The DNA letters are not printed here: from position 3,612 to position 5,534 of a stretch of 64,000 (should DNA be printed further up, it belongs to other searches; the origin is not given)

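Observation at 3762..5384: Membrane-tethered double winged-helix regulator with a large extracytoplasmic domain, one of three paralogous double-wHTH regulators wired to secretome operons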

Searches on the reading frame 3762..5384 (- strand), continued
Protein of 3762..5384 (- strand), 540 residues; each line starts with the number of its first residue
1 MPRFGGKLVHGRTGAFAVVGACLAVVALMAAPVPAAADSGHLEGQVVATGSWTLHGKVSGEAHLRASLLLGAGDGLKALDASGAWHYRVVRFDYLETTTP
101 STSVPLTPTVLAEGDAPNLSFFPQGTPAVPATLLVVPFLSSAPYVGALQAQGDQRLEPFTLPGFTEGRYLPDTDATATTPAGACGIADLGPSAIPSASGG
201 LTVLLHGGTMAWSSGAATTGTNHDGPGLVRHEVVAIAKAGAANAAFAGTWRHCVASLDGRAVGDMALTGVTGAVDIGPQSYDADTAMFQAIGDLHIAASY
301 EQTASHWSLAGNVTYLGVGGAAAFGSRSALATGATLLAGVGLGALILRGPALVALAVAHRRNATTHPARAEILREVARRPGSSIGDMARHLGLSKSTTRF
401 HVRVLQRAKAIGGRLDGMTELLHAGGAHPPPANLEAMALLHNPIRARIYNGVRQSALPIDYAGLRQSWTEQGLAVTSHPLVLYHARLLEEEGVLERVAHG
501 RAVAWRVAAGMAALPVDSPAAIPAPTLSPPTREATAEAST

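Call 77: search_protein_families(library=pfam, proteins=[P0106, P0125, P0146, P0085, P0097, P0100, P0104, P0112, P0075, P0093], max_evalue=0.001)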
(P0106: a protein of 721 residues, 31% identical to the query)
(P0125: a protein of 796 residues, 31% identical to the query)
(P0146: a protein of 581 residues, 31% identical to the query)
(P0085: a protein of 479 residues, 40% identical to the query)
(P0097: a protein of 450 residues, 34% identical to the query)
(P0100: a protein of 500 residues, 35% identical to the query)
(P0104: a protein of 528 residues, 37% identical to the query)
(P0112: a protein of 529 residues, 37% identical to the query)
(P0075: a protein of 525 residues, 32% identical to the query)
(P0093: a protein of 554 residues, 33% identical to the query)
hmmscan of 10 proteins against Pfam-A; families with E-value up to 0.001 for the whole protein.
P0106 (721 aa): 15 families
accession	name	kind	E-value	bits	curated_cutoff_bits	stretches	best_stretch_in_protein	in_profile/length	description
PF12802.13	MarR_2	-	1e-13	51.6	27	1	655-702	3-55/61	MarR family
PF01022.26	HTH_5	-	2.4e-11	43.8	22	1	657-698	2-43/47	Bacterial regulatory protein, arsR family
PF12840.13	HTH_20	-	2e-10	40.9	27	1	657-698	4-46/51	Helix-turn-helix domain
PF24266.1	HTH_HVO_0163_N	-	7.6e-10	39.2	31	1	581-638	3-60/70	HVO_0163, N-terminal HTH domain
PF13412.12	HTH_24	-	1.5e-09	37.7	21.9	1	665-698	12-45/48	Winged helix-turn-helix DNA-binding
PF13601.12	HTH_34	-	1.1e-07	32.3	27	1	590-629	10-49/80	Winged helix DNA-binding domain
PF04545.22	Sigma70_r4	-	7.7e-07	29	24.1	1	655-690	5-40/50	Sigma-70, region 4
PF01047.28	MarR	-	8.3e-06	26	24.6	0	655-700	1-47/59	MarR family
PF01726.22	LexA_DNA_bind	-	1.9e-05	24.8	23.7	0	654-701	3-57/65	LexA DNA binding domain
PF08279.18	HTH_11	-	0.00016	21.9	25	0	661-698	4-43/55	HTH domain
PF13463.12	HTH_27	-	0.00027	21.6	22.2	0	655-700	1-48/68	Winged helix DNA-binding domain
PF23619.1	Ig_VWA7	-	0.0004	21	27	0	449-491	40-82/104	VWA7 Ig-like domain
PF13545.12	HTH_Crp_2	-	0.00065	20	27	1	668-703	20-54/70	Crp-like helix-turn-helix domain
PF24034.1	DUF7343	-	0.00094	19.4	27.6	0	659-707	5-55/62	Domain of unknown function (DUF7343)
PF01978.25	TrmB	-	0.00098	19.4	25.6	0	664-713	16-64/68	Sugar-specific transcriptional regulator TrmB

P0125 (796 aa): 11 families
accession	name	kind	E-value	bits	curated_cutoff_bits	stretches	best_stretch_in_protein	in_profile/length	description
PF24266.1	HTH_HVO_0163_N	-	2.1e-13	50.6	31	1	669-727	2-60/70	HVO_0163, N-terminal HTH domain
PF12840.13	HTH_20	-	1e-12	48.3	27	1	745-779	12-46/51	Helix-turn-helix domain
PF13412.12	HTH_24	-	6.3e-12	45.3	21.9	1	746-782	12-48/48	Winged helix-turn-helix DNA-binding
PF12802.13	MarR_2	-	9.3e-10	39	27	1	745-785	13-54/61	MarR family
PF01047.28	MarR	-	5.7e-08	33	24.6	0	745-785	11-51/59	MarR family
PF01022.26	HTH_5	-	9e-08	32.3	22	0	745-781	10-45/47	Bacterial regulatory protein, arsR family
PF13601.12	HTH_34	-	4.8e-07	30.3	27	1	670-722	1-53/80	Winged helix DNA-binding domain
PF08279.18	HTH_11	-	9.5e-07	29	25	1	744-786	8-51/55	HTH domain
PF09339.16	HTH_IclR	-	4.5e-06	26.8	22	0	746-783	12-50/52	IclR helix-turn-helix domain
PF01978.25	TrmB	-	0.00056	20.2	25.6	0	744-793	16-63/68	Sugar-specific transcriptional regulator TrmB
PF04703.18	FaeA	-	0.00076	20.2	20.7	0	754-784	18-48/62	FaeA-like protein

P0146 (581 aa): 3 families
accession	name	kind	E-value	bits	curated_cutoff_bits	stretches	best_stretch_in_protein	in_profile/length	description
PF12840.13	HTH_20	-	7.3e-07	29.5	27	0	437-486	1-50/51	Helix-turn-helix domain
PF24266.1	HTH_HVO_0163_N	-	5.7e-06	26.7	31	1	441-488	3-50/70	HVO_0163, N-terminal HTH domain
PF01022.26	HTH_5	-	5.2e-05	23.5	22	0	440-485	2-46/47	Bacterial regulatory protein, arsR family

P0085 (479 aa): 14 families
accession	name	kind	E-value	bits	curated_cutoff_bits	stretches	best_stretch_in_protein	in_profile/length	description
PF13412.12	HTH_24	-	5.7e-14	51.9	21.9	2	340-383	5-48/48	Winged helix-turn-helix DNA-binding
PF12802.13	MarR_2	-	5.8e-14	52.4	27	2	338-389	5-60/61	MarR family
PF12840.13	HTH_20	-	9.2e-12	45.2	27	2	338-384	4-50/51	Helix-turn-helix domain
PF01022.26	HTH_5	-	1.1e-10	41.7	22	1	338-383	2-46/47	Bacterial regulatory protein, arsR family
PF13545.12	HTH_Crp_2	-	3.3e-09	37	27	1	425-460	22-57/70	Crp-like helix-turn-helix domain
PF01047.28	MarR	-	5.1e-09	36.3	24.6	1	339-383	4-48/59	MarR family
PF09339.16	HTH_IclR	-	1.3e-08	34.9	22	1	423-458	15-51/52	IclR helix-turn-helix domain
PF25212.1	HVO_A0114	-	3e-08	33.8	27.6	1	338-393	22-77/84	HVO_A0114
PF24266.1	HTH_HVO_0163_N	-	7.1e-06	26.4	31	0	339-388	3-52/70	HVO_0163, N-terminal HTH domain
PF25213.1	HVO_A0261_N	-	1.1e-05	25.7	35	1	409-463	9-62/86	HVO_A0261 N-terminal domain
PF08279.18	HTH_11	-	1.8e-05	24.9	25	0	424-453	14-43/55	HTH domain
PF19187.6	HTH_PafC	-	0.00017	21.8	32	0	343-413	9-78/115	PafC helix-turn-helix domain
PF20432.4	Xre-like-HTH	-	0.00051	20.7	25.8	0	412-444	10-42/63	Antitoxin Xre-like helix-turn-helix domain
PF13730.12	HTH_36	-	0.00069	19.8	25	0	427-452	27-52/55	Helix-turn-helix domain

P0097 (450 aa): 14 families
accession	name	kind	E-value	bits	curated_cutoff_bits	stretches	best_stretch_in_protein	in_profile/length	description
PF12840.13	HTH_20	-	5.6e-17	61.9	27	2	283-324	3-44/51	Helix-turn-helix domain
PF24266.1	HTH_HVO_0163_N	-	4.1e-16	59.2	31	2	285-348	3-66/70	HVO_0163, N-terminal HTH domain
PF13412.12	HTH_24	-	4.7e-15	55.3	21.9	2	286-326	5-45/48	Winged helix-turn-helix DNA-binding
PF12802.13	MarR_2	-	1.8e-13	50.9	27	1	366-410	9-54/61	MarR family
PF01022.26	HTH_5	-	2.7e-12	46.8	22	1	284-328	2-45/47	Bacterial regulatory protein, arsR family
PF09339.16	HTH_IclR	-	1.2e-10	41.4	22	1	366-408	7-50/52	IclR helix-turn-helix domain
PF01047.28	MarR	-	3.4e-09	36.9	24.6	1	366-410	7-51/59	MarR family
PF04703.18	FaeA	-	6.6e-09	36.4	20.7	0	367-414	5-53/62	FaeA-like protein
PF13338.12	AbiEi_4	-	5.4e-05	23.6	25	1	370-412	6-44/49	Transcriptional regulator, AbiEi antitoxin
PF13463.12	HTH_27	-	8e-05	23.3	22.2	0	367-423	8-68/68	Winged helix DNA-binding domain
PF13545.12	HTH_Crp_2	-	0.00014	22.2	27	0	378-415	24-59/70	Crp-like helix-turn-helix domain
PF25212.1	HVO_A0114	-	0.00022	21.4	27.6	0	367-419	27-79/84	HVO_A0114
PF24033.1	DUF7342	-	0.00043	20.7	31.6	0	298-339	17-58/150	Family of unknown function (DUF7342)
PF04967.18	HTH_10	-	0.00067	19.9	23.1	0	299-320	24-45/53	HTH DNA binding domain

P0100 (500 aa): 10 families
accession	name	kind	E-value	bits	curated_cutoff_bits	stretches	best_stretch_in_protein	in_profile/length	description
PF12802.13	MarR_2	-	7.6e-12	45.7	27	1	416-459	13-56/61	MarR family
PF13412.12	HTH_24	-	4.3e-10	39.4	21.9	1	412-454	6-48/48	Winged helix-turn-helix DNA-binding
PF12840.13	HTH_20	-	1.3e-09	38.3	27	1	330-375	1-46/51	Helix-turn-helix domain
PF24266.1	HTH_HVO_0163_N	-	4.1e-09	36.8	31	1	334-392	3-61/70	HVO_0163, N-terminal HTH domain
PF25212.1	HVO_A0114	-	2.9e-07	30.6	27.6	1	412-461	25-74/84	HVO_A0114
PF01047.28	MarR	-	1.5e-06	28.4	24.6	1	418-457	12-51/59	MarR family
PF01978.25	TrmB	-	4.5e-06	26.9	25.6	1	414-470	13-67/68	Sugar-specific transcriptional regulator TrmB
PF13463.12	HTH_27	-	2.7e-05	24.8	22.2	0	420-461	15-54/68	Winged helix DNA-binding domain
PF09339.16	HTH_IclR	-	9.1e-05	22.6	22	0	336-378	6-49/52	IclR helix-turn-helix domain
PF01022.26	HTH_5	-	0.00011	22.5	22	0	418-454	11-46/47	Bacterial regulatory protein, arsR family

P0104 (528 aa): 11 families
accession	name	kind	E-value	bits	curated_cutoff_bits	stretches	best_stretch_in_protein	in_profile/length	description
PF13412.12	HTH_24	-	1e-09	38.2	21.9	1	466-509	4-47/48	Winged helix-turn-helix DNA-binding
PF12802.13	MarR_2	-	1.8e-09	38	27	1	470-517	11-60/61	MarR family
PF24266.1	HTH_HVO_0163_N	-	7.9e-09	35.9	31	1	391-455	3-67/70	HVO_0163, N-terminal HTH domain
PF01022.26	HTH_5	-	3.2e-06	27.3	22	0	485-510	21-46/47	Bacterial regulatory protein, arsR family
PF24034.1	DUF7343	-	3.7e-06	27.1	27.6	0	469-510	7-49/62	Domain of unknown function (DUF7343)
PF09339.16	HTH_IclR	-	2.1e-05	24.6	22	0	471-509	10-48/52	IclR helix-turn-helix domain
PF13545.12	HTH_Crp_2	-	2.4e-05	24.7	27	1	482-514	25-56/70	Crp-like helix-turn-helix domain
PF25212.1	HVO_A0114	-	7.5e-05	22.9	27.6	0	390-443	22-75/84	HVO_A0114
PF01047.28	MarR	-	0.00021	21.5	24.6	0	473-513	11-51/59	MarR family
PF12840.13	HTH_20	-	0.00024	21.5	27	1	387-432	1-46/51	Helix-turn-helix domain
PF01978.25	TrmB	-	0.00072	19.8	25.6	0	472-520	16-62/68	Sugar-specific transcriptional regulator TrmB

P0112 (529 aa): 2 families
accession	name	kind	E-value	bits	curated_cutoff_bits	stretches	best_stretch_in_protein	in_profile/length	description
PF12840.13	HTH_20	-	1.7e-07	31.5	27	1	374-422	1-49/51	Helix-turn-helix domain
PF12802.13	MarR_2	-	0.00033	21.2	27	0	386-426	14-55/61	MarR family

P0075 (525 aa): 11 families
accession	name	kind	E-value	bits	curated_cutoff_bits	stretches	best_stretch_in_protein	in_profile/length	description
PF12840.13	HTH_20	-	3.5e-17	62.5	27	2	444-491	3-49/51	Helix-turn-helix domain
PF13412.12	HTH_24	-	3.5e-17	62.2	21.9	2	367-408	1-42/48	Winged helix-turn-helix DNA-binding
PF01022.26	HTH_5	-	6.4e-16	58.4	22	2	444-491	1-46/47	Bacterial regulatory protein, arsR family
PF12802.13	MarR_2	-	2.4e-11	44.1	27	1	449-492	9-54/61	MarR family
PF08279.18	HTH_11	-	3.7e-09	36.8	25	0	447-489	2-44/55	HTH domain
PF25213.1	HVO_A0261_N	-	9.4e-08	32.3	35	1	447-512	11-72/86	HVO_A0261 N-terminal domain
PF24266.1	HTH_HVO_0163_N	-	1e-06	29.1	31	1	368-414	1-47/70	HVO_0163, N-terminal HTH domain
PF21476.4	PF0610-like_N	-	1.3e-06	28.9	33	0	446-483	2-37/50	PF0610-like, N-terminal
PF01047.28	MarR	-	5.8e-06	26.5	24.6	0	457-491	14-48/59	MarR family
PF09339.16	HTH_IclR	-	0.00012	22.2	22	0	453-491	11-49/52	IclR helix-turn-helix domain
PF01978.25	TrmB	-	0.00016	21.9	25.6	1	452-503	16-65/68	Sugar-specific transcriptional regulator TrmB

P0093 (554 aa): 11 families
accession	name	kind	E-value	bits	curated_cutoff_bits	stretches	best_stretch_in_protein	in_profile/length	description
PF01022.26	HTH_5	-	3.8e-14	52.7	22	2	473-519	1-45/47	Bacterial regulatory protein, arsR family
PF13412.12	HTH_24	-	1.5e-12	47.3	21.9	2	397-437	2-42/48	Winged helix-turn-helix DNA-binding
PF12840.13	HTH_20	-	1.5e-11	44.6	27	2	473-521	3-50/51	Helix-turn-helix domain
PF12802.13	MarR_2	-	5.2e-10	39.8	27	1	478-522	9-53/61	MarR family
PF24266.1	HTH_HVO_0163_N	-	7.1e-10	39.2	31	1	397-454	1-58/70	HVO_0163, N-terminal HTH domain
PF25213.1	HVO_A0261_N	-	2.5e-07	30.9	35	0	475-533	10-65/86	HVO_A0261 N-terminal domain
PF09339.16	HTH_IclR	-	6.8e-07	29.4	22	1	405-443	10-49/52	IclR helix-turn-helix domain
PF01978.25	TrmB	-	4e-06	27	25.6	0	487-533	20-66/68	Sugar-specific transcriptional regulator TrmB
PF21476.4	PF0610-like_N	-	5e-06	27.1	33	0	399-435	2-37/50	PF0610-like, N-terminal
PF13545.12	HTH_Crp_2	-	0.00014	22.2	27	0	489-524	22-57/70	Crp-like helix-turn-helix domain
PF08100.18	Dimerisation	-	0.00097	19.3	25.6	0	478-534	29-86/93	O-methyltransferase dimerisation domain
